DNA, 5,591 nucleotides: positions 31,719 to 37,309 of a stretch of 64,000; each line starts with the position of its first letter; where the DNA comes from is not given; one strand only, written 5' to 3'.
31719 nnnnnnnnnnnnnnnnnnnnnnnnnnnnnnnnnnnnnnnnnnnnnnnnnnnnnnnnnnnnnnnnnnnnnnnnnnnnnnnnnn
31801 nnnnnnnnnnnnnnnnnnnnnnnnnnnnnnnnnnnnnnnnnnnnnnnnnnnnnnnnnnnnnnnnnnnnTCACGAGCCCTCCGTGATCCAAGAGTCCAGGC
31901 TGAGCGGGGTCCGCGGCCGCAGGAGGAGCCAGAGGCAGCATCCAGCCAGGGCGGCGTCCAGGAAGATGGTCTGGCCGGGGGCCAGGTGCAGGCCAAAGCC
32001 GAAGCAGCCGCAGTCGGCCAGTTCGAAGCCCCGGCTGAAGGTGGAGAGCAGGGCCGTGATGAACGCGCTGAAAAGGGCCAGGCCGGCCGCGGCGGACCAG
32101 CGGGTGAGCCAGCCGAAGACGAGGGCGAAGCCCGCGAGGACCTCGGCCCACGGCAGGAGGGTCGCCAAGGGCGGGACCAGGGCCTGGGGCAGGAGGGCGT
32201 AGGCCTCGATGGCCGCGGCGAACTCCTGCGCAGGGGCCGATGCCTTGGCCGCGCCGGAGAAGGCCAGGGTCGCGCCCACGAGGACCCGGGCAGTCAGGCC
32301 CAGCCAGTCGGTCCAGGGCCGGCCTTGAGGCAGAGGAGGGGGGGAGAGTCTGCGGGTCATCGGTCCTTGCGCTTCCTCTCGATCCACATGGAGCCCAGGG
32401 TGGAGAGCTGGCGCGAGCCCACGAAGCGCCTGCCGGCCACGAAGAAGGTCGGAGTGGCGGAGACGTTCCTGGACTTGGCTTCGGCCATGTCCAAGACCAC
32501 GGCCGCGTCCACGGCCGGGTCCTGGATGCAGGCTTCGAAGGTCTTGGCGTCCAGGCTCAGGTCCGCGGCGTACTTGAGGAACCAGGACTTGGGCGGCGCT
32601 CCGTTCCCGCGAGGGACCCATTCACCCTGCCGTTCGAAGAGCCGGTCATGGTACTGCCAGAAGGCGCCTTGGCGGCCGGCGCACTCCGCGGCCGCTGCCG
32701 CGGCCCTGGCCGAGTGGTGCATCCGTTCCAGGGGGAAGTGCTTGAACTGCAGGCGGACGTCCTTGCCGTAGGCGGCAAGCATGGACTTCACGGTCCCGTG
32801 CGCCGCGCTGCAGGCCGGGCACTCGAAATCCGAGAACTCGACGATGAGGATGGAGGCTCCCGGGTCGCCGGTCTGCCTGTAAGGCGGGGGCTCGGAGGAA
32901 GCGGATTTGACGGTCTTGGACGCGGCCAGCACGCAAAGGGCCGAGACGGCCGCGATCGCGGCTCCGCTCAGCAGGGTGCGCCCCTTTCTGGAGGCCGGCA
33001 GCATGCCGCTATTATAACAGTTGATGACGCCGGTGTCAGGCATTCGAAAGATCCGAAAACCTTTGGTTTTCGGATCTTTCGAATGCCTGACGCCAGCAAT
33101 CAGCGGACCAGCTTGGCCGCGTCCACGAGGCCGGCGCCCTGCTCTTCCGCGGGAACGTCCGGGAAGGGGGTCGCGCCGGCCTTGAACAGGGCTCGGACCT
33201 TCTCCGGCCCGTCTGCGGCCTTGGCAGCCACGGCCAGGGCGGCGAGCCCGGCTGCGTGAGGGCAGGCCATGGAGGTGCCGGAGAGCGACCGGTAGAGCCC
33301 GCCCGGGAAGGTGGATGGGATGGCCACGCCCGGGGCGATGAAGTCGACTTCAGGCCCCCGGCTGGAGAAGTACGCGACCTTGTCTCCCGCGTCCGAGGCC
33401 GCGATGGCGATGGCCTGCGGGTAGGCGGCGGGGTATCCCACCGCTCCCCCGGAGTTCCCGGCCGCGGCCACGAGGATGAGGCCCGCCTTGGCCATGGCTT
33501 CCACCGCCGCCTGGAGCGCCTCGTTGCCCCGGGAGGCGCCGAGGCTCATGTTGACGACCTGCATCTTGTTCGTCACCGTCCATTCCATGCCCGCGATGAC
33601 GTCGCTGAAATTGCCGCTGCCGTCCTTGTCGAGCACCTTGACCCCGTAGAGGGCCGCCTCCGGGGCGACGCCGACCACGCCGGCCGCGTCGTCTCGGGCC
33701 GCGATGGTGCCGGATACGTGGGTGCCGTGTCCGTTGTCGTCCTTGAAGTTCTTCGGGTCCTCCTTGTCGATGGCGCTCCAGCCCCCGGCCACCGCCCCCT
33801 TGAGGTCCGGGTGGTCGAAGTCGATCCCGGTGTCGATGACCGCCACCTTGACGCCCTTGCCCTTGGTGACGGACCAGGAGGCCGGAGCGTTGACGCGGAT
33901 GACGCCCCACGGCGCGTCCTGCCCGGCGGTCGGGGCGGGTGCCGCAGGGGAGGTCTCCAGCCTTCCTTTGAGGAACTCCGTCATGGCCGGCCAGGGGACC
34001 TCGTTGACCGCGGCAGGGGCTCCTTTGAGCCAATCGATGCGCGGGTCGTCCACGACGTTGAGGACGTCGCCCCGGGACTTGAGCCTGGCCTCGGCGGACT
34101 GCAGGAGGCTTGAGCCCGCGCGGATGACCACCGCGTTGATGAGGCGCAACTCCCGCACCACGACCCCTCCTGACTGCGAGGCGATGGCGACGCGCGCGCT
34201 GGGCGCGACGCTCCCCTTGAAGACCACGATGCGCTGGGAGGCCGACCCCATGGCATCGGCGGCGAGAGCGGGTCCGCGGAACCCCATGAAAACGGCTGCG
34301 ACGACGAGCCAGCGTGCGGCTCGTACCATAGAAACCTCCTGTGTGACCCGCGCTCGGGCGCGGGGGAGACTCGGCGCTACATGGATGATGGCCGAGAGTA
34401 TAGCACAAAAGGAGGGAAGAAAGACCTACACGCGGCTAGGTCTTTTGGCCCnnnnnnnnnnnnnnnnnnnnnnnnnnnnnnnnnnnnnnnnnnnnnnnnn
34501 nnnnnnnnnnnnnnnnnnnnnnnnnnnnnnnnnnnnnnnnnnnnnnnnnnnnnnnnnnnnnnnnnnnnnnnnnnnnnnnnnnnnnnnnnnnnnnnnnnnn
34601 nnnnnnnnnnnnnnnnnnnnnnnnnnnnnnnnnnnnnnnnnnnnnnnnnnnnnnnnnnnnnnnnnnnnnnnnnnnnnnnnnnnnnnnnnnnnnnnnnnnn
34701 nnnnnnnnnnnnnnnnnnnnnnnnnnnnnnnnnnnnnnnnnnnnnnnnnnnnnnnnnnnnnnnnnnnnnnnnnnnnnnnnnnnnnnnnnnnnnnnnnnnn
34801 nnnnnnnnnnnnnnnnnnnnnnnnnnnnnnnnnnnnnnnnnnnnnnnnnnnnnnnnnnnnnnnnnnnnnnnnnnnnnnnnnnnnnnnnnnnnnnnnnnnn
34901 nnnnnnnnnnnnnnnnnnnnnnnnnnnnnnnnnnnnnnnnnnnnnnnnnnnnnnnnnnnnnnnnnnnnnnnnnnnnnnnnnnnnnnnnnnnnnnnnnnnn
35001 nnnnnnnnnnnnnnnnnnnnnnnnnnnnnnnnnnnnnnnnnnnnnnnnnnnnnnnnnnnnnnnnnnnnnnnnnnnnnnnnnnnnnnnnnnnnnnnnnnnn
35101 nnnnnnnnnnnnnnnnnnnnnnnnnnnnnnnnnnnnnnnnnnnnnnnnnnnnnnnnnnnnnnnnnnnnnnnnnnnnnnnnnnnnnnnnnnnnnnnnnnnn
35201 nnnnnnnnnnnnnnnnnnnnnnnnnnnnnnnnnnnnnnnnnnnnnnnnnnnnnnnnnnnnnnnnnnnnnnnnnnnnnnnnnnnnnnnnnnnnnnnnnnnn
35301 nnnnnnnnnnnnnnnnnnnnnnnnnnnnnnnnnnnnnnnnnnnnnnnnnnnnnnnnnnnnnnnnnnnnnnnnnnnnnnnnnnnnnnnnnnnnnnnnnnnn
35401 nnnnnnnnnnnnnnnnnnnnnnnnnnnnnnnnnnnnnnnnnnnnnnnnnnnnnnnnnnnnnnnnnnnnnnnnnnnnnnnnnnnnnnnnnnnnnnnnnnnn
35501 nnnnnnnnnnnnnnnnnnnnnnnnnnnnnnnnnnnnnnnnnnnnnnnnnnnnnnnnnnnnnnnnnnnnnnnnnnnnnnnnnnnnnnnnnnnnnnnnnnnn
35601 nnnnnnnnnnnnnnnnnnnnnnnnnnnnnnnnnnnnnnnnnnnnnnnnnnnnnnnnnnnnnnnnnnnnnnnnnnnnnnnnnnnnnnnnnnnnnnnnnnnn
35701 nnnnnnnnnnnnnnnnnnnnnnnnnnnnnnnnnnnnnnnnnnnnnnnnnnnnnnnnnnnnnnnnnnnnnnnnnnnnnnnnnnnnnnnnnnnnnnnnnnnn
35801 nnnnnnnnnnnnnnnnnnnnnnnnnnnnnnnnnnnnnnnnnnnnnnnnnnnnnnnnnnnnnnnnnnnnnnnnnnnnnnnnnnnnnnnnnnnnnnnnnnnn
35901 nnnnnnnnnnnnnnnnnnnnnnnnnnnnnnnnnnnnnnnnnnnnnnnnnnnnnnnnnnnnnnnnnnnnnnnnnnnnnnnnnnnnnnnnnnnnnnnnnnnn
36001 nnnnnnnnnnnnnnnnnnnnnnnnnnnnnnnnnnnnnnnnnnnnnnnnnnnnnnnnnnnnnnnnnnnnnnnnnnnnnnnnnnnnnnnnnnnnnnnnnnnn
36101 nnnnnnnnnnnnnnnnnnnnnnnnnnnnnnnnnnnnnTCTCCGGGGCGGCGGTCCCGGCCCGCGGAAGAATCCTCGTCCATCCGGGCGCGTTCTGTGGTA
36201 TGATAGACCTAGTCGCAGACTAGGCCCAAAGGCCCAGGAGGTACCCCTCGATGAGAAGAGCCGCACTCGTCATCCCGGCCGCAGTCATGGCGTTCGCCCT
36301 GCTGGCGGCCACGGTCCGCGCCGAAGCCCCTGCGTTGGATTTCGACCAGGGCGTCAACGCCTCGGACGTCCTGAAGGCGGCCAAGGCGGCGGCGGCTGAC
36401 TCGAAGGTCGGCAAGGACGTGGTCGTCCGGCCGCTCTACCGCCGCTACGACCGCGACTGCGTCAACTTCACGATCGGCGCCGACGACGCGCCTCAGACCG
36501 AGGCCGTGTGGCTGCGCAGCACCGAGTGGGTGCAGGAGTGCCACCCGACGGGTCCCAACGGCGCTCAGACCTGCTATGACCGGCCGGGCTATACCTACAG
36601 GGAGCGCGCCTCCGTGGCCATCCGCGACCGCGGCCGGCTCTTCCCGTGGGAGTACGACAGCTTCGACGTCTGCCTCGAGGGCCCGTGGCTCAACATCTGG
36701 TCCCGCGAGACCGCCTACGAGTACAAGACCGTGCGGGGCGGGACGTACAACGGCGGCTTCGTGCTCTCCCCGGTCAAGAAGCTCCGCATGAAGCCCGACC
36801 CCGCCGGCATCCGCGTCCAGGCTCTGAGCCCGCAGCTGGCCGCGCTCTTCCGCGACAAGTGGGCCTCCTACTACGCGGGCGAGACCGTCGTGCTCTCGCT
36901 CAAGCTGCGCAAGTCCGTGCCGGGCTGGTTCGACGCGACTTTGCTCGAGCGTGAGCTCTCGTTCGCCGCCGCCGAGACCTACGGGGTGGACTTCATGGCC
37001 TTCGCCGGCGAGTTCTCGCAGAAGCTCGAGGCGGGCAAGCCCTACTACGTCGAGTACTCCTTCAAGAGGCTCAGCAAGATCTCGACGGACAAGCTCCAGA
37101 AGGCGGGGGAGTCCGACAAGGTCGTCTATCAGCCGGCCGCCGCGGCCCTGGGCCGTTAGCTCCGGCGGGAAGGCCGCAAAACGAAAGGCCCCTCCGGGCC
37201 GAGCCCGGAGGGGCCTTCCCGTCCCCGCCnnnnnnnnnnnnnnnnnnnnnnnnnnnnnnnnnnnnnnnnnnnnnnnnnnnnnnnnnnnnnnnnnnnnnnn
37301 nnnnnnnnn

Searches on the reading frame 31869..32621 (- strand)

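Call 76: search_protein_families(library=ncbifam, max_evalue=0.001, proteins=[window:31869-32621:-])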
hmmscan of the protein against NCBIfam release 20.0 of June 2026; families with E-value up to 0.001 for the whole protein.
window:31869-32621:- (250 aa): 1 family
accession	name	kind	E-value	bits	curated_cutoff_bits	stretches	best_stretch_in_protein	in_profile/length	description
NF045576.1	BT_3928_fam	equivalog_domain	2e-13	50.2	250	1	110-236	4-133/358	BT_3928 family protein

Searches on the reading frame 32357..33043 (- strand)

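Call 76: search_protein_families(library=ncbifam, max_evalue=0.001, proteins=[window:32357-33043:-])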
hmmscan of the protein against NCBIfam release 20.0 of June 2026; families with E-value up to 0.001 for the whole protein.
window:32357-33043:- (228 aa): 2 families
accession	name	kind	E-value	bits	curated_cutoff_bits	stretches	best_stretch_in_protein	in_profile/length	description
NF041057.1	Rcas_1661_fam_Se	equivalog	7e-30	104.4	190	1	48-216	74-240/247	Rcas_1661 family thioredoxin-like (seleno)lipoprotein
NF047695.1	ThlDiSintDsbAHaem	equivalog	0.00068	19.1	290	0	62-214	37-185/206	thiol:disulfide interchange protein DsbA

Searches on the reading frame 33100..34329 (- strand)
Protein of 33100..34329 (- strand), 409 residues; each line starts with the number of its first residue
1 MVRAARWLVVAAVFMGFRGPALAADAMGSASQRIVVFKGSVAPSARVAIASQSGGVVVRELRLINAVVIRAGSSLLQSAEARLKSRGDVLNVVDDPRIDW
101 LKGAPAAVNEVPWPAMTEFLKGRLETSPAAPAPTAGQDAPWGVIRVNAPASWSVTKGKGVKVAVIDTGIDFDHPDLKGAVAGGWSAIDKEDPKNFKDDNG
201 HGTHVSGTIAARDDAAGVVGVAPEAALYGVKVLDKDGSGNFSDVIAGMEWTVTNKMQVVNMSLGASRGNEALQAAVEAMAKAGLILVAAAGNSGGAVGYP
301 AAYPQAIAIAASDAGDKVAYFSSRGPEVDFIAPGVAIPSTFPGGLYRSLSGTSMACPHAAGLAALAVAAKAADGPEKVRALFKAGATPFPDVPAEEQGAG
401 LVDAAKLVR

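Call 76: search_protein_families(library=ncbifam, max_evalue=0.001, proteins=[window:33100-34329:-])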
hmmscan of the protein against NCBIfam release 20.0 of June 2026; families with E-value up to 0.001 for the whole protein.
window:33100-34329:- (409 aa): 9 families
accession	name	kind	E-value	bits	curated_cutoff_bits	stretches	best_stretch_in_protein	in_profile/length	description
TIGR03921.1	T7SS_mycosin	equivalog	3.8e-46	157.8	278.75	1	148-405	3-282/353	type VII secretion-associated serine protease mycosin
NF049966.1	QH_SP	equivalog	5e-31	107.8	165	1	161-386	1-211/219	subtilisin-like serine protease QhpE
NF033595.1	denti_PrtP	equivalog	1.9e-22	79.7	300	2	251-368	334-458/606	dentilisin complex serine proteinase subunit PrtP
NF051851.1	AtpSerPepEprS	equivalog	1.2e-13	50.1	1700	2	132-230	40-147/988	autotransporter serine peptidase EprS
TIGR03895.1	protease_PatA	subfamily_domain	1.4e-13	50.5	421.05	1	201-391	1-205/606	PatA/PatG family cyanobactin maturation protease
NF040809.1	germ_prot_CspBA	exception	1.9e-13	49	1250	2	297-380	968-1058/1099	bifunctional germination protease/germinant receptor pseudoprotease CspBA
NF040553.1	SGO_0316_fam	subfamily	3e-13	48.4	1400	2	191-308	350-478/1486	SGO_0316/SGO_0317 family LPXTG-anchored serine peptidase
NF040808.2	CspC_non_triad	exception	8.4e-10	37.7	675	0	186-295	154-279/556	bile acid germinant receptor pseudoprotease CspC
NF042956.1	IteS_antiphage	equivalog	0.00025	19.4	900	0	161-267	258-362/747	S8 family anti-phage peptidase IteS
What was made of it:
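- A secreted S8 peptidase lies at 33100-34329 (call 76).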

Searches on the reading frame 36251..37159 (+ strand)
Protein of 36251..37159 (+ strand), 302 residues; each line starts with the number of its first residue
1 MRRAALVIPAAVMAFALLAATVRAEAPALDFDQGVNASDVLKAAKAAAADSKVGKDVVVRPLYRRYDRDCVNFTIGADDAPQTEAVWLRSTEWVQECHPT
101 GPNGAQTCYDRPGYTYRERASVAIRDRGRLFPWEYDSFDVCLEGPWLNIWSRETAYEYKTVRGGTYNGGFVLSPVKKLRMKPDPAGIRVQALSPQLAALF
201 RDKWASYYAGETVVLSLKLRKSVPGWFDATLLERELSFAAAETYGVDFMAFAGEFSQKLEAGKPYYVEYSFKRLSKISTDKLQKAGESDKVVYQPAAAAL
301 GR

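Call 7: search_protein_families(library=pfam, max_evalue=1, proteins=[window:36251-37159:+])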
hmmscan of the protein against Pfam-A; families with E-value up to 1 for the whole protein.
window:36251-37159:+ (302 aa): 0 families

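Call 32: search_protein_families(library=ncbifam, max_evalue=1, proteins=[window:36251-37159:+])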
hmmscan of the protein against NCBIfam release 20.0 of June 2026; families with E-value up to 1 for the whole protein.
window:36251-37159:+ (302 aa): 0 families
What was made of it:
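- No family annotation exists (calls 7, 32).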
